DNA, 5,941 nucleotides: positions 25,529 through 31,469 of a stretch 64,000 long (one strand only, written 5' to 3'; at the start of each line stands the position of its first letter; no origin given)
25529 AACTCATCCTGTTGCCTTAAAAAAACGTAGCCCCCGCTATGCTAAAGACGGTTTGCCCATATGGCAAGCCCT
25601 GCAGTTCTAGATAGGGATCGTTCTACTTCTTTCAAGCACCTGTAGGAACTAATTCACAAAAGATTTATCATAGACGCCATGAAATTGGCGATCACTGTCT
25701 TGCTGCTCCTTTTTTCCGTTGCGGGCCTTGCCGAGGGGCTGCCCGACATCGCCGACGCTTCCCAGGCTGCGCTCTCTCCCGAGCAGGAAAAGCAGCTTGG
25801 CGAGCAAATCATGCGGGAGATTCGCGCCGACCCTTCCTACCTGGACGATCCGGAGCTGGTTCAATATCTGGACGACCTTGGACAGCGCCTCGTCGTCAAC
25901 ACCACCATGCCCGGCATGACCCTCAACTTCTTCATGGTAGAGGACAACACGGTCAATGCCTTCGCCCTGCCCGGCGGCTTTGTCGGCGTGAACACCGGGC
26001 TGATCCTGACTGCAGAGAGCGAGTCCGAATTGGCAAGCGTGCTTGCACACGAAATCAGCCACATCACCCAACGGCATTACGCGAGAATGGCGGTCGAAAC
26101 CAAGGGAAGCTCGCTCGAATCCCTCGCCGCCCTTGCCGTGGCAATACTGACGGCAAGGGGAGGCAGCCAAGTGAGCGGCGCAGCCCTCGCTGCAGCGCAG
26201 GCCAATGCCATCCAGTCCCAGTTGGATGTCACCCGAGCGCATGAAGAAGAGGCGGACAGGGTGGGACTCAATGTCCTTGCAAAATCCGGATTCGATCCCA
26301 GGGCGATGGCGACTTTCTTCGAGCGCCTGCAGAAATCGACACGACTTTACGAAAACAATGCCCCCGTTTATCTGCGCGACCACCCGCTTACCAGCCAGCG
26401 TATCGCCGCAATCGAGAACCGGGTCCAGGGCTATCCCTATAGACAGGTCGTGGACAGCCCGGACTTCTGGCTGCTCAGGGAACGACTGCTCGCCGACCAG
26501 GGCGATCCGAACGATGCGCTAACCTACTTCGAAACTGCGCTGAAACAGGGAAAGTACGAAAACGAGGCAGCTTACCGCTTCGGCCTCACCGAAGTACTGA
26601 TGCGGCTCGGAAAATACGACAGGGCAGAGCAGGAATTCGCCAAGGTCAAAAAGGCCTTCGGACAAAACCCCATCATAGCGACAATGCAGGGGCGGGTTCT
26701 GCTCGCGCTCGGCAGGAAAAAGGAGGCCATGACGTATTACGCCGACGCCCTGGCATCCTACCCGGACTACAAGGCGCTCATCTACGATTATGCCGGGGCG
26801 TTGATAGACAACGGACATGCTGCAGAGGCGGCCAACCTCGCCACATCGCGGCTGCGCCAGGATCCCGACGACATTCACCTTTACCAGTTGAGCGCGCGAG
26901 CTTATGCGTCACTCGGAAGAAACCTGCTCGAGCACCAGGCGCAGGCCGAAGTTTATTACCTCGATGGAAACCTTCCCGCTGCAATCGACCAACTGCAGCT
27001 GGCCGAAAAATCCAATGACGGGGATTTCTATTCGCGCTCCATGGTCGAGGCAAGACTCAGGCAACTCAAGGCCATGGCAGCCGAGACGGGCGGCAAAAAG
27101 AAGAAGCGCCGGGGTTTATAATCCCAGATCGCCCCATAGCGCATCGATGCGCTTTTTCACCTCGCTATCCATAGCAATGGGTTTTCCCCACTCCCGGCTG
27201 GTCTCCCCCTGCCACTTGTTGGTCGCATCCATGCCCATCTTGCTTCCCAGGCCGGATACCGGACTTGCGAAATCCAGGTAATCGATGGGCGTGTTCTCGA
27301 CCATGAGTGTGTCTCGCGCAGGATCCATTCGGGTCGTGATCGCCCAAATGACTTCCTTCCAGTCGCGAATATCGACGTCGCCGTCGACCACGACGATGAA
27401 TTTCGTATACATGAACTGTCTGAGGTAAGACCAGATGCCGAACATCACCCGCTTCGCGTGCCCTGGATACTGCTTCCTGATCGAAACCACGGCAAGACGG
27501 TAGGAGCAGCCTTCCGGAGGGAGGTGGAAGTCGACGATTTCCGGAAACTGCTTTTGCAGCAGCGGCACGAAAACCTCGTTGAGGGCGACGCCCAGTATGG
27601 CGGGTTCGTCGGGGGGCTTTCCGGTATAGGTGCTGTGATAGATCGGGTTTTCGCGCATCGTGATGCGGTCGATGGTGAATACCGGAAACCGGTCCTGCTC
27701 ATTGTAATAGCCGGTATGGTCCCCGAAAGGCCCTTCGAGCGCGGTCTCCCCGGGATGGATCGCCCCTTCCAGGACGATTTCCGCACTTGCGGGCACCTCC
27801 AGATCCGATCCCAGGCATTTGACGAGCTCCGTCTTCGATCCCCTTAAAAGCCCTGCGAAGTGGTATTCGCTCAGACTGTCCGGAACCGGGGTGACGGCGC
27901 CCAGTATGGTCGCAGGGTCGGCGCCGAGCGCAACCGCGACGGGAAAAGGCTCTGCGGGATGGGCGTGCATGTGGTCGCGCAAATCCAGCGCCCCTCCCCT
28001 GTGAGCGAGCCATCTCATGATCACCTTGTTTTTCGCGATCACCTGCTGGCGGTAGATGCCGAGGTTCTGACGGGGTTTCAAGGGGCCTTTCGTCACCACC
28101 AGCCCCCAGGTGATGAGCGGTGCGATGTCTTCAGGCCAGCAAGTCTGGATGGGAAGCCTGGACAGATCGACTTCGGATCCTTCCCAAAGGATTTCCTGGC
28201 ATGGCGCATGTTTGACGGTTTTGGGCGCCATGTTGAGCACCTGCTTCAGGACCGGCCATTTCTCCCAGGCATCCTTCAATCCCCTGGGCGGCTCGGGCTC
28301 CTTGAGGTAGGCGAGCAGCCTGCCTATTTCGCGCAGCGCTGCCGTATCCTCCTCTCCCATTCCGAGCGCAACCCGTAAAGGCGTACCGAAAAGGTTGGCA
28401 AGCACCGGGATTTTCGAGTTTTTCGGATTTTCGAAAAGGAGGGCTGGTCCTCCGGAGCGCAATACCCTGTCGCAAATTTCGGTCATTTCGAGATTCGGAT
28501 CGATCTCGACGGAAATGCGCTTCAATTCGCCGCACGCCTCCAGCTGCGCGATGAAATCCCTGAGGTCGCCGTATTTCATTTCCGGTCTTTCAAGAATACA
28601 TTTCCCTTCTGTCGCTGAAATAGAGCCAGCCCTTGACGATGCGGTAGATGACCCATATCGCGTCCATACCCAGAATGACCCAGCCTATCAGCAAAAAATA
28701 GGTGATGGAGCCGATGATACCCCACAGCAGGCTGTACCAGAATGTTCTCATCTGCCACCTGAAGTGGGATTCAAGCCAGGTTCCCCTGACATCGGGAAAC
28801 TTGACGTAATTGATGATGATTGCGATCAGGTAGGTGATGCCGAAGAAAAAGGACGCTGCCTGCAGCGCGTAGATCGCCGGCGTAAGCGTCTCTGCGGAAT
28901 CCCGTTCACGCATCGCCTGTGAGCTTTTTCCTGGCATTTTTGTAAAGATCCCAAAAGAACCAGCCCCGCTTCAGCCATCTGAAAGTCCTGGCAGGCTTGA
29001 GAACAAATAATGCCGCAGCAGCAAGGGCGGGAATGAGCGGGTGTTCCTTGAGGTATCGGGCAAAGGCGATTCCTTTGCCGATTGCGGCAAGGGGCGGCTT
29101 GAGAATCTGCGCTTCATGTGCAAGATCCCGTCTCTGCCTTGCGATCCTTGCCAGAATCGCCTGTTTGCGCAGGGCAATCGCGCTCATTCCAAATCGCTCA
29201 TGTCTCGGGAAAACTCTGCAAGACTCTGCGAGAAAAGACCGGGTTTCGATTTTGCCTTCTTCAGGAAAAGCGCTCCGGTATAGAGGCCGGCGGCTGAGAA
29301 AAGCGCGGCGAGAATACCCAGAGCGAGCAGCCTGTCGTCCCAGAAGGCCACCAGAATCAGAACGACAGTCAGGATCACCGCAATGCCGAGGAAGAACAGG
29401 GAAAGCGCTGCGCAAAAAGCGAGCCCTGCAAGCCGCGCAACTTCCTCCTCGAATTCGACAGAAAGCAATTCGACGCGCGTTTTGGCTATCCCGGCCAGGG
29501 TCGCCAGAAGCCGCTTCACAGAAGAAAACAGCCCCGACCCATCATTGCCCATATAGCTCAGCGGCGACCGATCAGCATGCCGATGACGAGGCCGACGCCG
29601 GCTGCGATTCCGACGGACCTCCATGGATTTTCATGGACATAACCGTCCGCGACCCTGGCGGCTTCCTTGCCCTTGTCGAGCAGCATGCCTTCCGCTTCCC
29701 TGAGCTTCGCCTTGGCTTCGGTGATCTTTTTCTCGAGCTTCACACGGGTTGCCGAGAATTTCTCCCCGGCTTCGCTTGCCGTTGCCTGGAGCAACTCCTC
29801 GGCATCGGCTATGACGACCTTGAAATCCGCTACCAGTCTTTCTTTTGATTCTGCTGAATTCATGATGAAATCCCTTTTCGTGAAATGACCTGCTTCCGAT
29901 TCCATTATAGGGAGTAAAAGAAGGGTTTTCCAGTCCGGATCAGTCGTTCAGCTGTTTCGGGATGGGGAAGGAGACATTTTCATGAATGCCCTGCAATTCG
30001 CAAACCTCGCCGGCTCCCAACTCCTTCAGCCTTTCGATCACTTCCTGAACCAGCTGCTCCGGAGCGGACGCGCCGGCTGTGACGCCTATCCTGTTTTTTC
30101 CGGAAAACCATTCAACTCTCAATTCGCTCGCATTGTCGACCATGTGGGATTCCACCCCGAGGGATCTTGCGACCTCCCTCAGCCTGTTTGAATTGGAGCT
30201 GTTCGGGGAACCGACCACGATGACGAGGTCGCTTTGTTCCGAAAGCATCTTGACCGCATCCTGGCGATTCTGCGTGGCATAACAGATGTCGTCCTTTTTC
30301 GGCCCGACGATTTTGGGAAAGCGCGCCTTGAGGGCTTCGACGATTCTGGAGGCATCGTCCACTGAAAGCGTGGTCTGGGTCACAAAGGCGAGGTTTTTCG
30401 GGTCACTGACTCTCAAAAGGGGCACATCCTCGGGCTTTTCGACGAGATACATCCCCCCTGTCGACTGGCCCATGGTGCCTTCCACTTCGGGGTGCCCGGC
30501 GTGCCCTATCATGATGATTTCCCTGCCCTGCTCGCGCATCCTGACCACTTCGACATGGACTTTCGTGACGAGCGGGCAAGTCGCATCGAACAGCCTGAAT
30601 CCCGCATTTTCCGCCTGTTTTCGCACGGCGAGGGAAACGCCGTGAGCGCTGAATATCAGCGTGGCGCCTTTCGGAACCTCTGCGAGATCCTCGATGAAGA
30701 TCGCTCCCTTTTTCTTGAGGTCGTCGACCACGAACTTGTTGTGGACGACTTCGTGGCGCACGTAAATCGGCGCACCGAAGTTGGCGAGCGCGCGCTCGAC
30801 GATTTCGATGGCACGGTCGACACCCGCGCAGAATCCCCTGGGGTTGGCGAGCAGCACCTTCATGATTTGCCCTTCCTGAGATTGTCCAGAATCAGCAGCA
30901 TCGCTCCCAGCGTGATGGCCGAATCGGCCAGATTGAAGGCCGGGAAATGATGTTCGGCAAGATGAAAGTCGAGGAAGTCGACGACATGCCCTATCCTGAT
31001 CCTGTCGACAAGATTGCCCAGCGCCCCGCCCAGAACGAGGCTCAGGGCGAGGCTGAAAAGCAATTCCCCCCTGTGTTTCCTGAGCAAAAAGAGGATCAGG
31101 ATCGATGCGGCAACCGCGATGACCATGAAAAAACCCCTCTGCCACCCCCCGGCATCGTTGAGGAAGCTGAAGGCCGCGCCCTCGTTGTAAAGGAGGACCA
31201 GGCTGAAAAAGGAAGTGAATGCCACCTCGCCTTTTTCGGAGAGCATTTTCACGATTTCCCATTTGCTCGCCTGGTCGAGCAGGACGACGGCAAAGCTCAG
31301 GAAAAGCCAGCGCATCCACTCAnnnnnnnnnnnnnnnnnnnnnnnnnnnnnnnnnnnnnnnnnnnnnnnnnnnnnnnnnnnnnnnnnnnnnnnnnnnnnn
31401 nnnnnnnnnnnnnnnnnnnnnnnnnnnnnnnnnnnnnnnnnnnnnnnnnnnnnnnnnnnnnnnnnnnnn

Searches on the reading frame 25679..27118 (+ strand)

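Call 87: search_protein_families(library=pfam, proteins=[window:25679-27118:+], max_evalue=0.00001)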
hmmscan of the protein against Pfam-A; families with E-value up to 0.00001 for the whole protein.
window:25679-27118:+ (480 aa): 10 families
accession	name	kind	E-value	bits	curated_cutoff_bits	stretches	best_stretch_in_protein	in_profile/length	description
PF01435.24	Peptidase_M48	-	6.9e-35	121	20.3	1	62-248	5-185/186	Peptidase family M48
PF14559.12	TPR_19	-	5.1e-17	62.4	25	2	271-338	1-66/68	Tetratricopeptide repeat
PF13428.12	TPR_14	-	1.3e-15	56.7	23.5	0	338-372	8-42/44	Tetratricopeptide repeat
PF13432.12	TPR_16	-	4.4e-12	46.6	32.7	1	269-331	5-65/65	Tetratricopeptide repeat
PF07719.23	TPR_2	-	6.9e-09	35.6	27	0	337-364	7-34/34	Tetratricopeptide repeat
PF13429.12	TPR_15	-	6.4e-07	29.5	26.2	1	214-387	104-270/280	Tetratricopeptide repeat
PF13424.12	TPR_12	-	8.8e-07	29.5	30.1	0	270-322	12-70/77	Tetratricopeptide repeat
PF12895.13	ANAPC3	-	9.6e-07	29.4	27.2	0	274-354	2-79/82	Anaphase-promoting complex, cyclosome, subunit 3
PF23914.1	TPR_CcmH_CycH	-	1.1e-06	29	42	0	336-413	55-135/158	Cytochrome c-type biogenesis protein H TPR domain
PF13181.12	TPR_8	-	1.3e-06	28.5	25.7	0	336-363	6-33/34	Tetratricopeptide repeat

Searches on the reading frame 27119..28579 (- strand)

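Call 87: search_protein_families(library=pfam, proteins=[window:27119-28579:-], max_evalue=0.00001)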
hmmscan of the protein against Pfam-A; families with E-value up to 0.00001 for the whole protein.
window:27119-28579:- (487 aa): 3 families
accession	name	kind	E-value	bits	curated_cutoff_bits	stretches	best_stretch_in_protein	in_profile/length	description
PF01977.22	UbiD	-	4.7e-82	274.6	23.3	1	121-322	2-206/206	3-octaprenyl-4-hydroxybenzoate carboxy-lyase Rift-related domain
PF20696.2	UbiD_C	-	2.8e-49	166.8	24.2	1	328-452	2-127/127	3-octaprenyl-4-hydroxybenzoate carboxy-lyase C-terminal domain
PF20695.2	UbiD_N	-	2.5e-28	98.4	24.3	1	10-89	1-78/78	3-octaprenyl-4-hydroxybenzoate carboxy-lyase N-terminal domain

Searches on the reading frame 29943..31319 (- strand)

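Call 87: search_protein_families(library=pfam, proteins=[window:29943-31319:-], max_evalue=0.00001)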
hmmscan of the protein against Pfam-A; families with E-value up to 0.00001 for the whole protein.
window:29943-31319:- (459 aa): 1 family
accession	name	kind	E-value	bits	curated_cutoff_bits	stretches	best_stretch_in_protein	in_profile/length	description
PF02401.23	LYTB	-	1e-99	333.6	24.5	1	155-432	1-267/267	LytB protein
